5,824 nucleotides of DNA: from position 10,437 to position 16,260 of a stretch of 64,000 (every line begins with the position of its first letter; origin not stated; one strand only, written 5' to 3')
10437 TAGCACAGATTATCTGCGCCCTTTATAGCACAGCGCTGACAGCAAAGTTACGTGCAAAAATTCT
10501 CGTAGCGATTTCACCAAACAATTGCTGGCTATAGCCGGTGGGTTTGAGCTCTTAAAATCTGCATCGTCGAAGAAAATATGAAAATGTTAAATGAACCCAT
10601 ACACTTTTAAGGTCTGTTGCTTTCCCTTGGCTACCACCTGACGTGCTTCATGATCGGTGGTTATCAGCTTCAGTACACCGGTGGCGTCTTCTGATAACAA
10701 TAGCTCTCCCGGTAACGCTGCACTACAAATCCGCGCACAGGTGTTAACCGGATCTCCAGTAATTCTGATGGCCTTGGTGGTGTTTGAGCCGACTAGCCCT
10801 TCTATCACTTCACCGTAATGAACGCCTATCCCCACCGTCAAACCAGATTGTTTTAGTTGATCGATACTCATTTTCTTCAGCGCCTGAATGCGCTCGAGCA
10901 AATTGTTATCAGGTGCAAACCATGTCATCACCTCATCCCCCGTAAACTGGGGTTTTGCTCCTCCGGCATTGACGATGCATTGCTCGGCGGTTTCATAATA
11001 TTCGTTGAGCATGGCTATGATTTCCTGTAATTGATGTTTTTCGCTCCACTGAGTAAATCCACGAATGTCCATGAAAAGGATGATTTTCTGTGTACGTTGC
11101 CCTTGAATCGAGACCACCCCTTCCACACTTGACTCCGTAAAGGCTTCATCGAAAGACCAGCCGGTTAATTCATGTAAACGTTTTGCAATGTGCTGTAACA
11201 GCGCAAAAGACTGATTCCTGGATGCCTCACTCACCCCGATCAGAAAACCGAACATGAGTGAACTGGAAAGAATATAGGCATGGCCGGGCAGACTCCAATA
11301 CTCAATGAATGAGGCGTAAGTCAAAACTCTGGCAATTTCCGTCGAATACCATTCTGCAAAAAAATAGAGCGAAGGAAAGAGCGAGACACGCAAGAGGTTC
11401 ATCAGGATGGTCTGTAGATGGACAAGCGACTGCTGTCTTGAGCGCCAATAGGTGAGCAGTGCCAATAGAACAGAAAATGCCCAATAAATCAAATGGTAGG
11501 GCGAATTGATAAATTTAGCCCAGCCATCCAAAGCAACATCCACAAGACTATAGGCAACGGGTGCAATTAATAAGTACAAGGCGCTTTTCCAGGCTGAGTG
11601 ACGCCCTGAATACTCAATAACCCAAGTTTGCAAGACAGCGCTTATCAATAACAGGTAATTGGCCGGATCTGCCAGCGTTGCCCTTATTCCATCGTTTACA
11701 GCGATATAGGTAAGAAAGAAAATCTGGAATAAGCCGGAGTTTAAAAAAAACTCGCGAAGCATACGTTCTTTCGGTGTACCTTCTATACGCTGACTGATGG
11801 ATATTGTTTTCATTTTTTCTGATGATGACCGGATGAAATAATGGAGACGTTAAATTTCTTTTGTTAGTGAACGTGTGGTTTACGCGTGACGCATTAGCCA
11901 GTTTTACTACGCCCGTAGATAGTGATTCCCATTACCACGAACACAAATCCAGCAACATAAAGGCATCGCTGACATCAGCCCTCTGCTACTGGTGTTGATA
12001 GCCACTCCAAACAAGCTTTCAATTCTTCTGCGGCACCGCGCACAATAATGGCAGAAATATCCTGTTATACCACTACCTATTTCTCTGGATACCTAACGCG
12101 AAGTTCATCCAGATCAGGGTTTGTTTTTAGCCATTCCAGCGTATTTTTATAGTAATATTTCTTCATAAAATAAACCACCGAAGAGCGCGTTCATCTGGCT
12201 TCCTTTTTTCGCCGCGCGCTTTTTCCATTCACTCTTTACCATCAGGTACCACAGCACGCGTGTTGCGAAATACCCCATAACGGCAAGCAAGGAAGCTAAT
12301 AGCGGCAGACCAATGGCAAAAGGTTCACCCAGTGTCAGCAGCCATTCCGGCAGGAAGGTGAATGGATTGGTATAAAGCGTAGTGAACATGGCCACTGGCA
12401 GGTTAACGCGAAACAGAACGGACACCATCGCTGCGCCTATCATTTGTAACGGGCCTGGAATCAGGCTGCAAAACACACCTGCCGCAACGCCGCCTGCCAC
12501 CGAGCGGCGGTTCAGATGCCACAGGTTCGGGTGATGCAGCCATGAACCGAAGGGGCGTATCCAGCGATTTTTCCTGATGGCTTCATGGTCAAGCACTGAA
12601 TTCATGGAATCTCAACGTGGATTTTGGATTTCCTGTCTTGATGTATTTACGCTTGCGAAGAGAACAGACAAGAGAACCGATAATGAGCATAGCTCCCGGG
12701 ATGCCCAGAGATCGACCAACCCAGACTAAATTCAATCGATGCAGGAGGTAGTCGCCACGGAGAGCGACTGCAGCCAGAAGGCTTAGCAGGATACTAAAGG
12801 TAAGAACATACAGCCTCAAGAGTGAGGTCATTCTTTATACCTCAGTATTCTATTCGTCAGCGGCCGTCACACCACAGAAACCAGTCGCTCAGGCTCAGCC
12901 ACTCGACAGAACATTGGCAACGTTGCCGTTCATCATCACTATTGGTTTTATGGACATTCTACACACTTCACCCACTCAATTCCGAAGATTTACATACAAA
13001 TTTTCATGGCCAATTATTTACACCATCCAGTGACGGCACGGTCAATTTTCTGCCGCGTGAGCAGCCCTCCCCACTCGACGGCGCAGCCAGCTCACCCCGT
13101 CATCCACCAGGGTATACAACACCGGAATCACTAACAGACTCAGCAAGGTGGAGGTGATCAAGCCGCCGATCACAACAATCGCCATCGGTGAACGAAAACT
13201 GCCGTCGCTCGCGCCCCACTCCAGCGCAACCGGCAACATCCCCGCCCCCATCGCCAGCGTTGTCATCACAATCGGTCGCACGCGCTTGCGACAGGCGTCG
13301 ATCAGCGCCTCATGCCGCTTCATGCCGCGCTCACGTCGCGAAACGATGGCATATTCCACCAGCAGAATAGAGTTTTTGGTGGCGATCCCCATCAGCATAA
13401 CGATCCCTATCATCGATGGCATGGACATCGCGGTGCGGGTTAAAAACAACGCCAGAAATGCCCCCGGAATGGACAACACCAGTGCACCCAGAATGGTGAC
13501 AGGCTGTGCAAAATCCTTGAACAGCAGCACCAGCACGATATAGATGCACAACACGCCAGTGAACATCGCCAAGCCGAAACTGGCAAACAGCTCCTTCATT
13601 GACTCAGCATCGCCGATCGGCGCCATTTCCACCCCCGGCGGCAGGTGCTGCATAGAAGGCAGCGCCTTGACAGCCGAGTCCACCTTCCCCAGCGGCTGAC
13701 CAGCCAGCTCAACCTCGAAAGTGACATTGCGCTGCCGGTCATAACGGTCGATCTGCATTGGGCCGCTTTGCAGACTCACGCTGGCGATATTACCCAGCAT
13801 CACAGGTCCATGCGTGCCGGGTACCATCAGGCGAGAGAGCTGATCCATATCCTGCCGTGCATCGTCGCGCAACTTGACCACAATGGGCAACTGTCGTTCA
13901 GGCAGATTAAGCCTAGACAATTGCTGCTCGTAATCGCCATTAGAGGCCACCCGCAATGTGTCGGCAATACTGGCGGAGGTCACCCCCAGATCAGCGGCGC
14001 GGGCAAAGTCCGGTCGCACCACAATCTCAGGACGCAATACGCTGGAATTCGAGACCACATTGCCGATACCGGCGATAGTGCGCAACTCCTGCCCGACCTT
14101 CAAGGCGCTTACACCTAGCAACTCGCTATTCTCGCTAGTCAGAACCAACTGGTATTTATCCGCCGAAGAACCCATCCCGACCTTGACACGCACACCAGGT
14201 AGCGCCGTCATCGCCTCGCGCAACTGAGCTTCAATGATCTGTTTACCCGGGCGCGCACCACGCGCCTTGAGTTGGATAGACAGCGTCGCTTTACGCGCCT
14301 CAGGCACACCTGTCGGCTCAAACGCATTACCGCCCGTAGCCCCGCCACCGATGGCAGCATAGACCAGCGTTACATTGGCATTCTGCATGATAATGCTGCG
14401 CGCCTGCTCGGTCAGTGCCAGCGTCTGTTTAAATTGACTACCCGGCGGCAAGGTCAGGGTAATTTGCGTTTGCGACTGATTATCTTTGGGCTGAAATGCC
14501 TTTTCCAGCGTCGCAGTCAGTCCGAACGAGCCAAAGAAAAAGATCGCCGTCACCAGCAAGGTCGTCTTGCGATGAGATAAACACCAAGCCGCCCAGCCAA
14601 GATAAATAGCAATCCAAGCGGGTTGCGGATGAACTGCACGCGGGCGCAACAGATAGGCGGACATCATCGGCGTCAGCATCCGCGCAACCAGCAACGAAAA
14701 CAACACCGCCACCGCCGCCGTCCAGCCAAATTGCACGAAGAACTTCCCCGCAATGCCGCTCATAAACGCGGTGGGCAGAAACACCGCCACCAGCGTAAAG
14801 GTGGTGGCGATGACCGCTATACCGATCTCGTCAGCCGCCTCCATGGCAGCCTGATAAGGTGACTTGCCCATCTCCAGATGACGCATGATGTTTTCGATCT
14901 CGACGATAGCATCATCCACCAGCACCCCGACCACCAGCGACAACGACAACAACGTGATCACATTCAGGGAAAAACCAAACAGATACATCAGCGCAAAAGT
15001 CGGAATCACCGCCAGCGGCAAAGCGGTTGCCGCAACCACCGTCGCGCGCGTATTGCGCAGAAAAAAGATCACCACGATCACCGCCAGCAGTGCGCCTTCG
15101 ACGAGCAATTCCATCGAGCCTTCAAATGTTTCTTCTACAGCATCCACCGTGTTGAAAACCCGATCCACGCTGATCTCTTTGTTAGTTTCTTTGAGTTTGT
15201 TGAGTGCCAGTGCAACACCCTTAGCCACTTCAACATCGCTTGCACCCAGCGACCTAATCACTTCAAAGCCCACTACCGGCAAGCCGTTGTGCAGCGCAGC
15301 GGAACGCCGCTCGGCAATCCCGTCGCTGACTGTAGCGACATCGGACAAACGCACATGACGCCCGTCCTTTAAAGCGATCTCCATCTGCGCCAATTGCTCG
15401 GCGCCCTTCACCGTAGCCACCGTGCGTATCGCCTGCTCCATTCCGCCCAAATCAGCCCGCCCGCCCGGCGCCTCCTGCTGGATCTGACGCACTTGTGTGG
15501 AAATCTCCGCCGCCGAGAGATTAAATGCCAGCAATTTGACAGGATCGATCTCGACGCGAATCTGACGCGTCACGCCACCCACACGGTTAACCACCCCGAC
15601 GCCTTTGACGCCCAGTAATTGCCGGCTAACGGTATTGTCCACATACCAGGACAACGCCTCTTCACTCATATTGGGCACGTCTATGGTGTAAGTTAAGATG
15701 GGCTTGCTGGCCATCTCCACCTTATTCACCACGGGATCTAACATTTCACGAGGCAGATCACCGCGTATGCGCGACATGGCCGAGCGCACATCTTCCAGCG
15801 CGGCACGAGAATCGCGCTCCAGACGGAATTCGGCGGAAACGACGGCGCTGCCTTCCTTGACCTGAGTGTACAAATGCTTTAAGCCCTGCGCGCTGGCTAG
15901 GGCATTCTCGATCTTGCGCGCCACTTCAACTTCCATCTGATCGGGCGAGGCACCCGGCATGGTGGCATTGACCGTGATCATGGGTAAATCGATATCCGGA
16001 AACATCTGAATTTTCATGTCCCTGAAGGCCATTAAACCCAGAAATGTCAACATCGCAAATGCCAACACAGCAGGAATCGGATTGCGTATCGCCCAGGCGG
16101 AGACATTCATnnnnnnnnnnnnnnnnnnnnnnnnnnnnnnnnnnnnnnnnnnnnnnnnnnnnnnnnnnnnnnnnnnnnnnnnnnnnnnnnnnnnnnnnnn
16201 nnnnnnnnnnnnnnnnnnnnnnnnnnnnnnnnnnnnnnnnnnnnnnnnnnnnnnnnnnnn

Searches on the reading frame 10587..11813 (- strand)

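Call 41: search_protein_families(library=pfam, proteins=[window:10587-11813:-], max_evalue=0.00001)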
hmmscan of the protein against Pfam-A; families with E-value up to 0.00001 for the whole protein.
window:10587-11813:- (408 aa): 1 family
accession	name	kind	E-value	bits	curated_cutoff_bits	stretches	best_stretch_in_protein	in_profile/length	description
PF00211.25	Guanylate_cyc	-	8.9e-17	61.7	21.9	1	244-399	9-174/183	Adenylate and Guanylate cyclase catalytic domain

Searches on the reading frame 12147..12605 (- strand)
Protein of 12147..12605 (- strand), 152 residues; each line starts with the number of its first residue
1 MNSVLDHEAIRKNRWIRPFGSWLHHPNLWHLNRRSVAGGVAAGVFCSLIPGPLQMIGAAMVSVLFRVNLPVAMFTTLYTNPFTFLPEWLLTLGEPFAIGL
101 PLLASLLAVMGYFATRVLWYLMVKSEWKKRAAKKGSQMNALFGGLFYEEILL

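Call 41: search_protein_families(library=pfam, proteins=[window:12147-12605:-], max_evalue=0.00001)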
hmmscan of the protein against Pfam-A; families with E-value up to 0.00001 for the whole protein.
window:12147-12605:- (152 aa): 1 family
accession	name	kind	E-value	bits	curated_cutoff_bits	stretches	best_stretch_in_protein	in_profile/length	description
PF09835.14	DUF2062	-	9.4e-32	110.4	27.4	1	17-90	2-76/147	Uncharacterized protein conserved in bacteria (DUF2062)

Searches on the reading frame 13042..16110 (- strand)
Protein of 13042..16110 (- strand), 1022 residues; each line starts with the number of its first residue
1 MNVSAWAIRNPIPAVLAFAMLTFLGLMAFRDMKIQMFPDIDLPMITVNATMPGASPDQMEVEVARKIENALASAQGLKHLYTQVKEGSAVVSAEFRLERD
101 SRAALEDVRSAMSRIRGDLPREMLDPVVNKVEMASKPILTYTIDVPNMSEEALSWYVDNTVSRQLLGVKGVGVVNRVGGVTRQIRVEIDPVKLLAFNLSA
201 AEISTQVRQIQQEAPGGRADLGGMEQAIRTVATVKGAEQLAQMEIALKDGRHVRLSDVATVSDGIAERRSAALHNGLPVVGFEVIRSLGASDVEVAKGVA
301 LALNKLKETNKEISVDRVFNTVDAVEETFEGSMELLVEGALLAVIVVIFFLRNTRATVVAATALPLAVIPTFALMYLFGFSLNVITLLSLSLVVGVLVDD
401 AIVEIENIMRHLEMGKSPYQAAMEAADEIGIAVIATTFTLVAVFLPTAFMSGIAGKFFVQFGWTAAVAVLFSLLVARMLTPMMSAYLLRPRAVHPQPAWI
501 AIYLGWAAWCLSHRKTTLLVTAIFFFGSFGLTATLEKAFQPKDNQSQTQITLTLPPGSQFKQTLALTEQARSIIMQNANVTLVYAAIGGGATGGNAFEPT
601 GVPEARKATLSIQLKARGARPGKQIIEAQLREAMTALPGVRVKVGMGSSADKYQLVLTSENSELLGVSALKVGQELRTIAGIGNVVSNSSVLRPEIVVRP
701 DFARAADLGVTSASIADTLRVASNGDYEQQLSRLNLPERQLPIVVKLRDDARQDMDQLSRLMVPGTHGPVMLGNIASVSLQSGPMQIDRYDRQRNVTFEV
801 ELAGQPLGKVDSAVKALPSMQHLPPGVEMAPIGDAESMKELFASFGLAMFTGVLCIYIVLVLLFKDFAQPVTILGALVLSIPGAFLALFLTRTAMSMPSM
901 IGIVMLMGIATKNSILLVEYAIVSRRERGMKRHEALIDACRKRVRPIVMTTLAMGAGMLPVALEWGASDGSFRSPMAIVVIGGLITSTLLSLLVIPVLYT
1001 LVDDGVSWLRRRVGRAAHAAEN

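Call 41: search_protein_families(library=pfam, proteins=[window:13042-16110:-], max_evalue=0.00001)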
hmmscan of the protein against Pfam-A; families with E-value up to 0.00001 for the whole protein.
window:13042-16110:- (1022 aa): 1 family
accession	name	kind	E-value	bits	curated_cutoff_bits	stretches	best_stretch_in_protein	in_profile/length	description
PF00873.25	ACR_tran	-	1.6e-221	738.3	28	1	5-1002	3-1020/1021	AcrB/AcrD/AcrF family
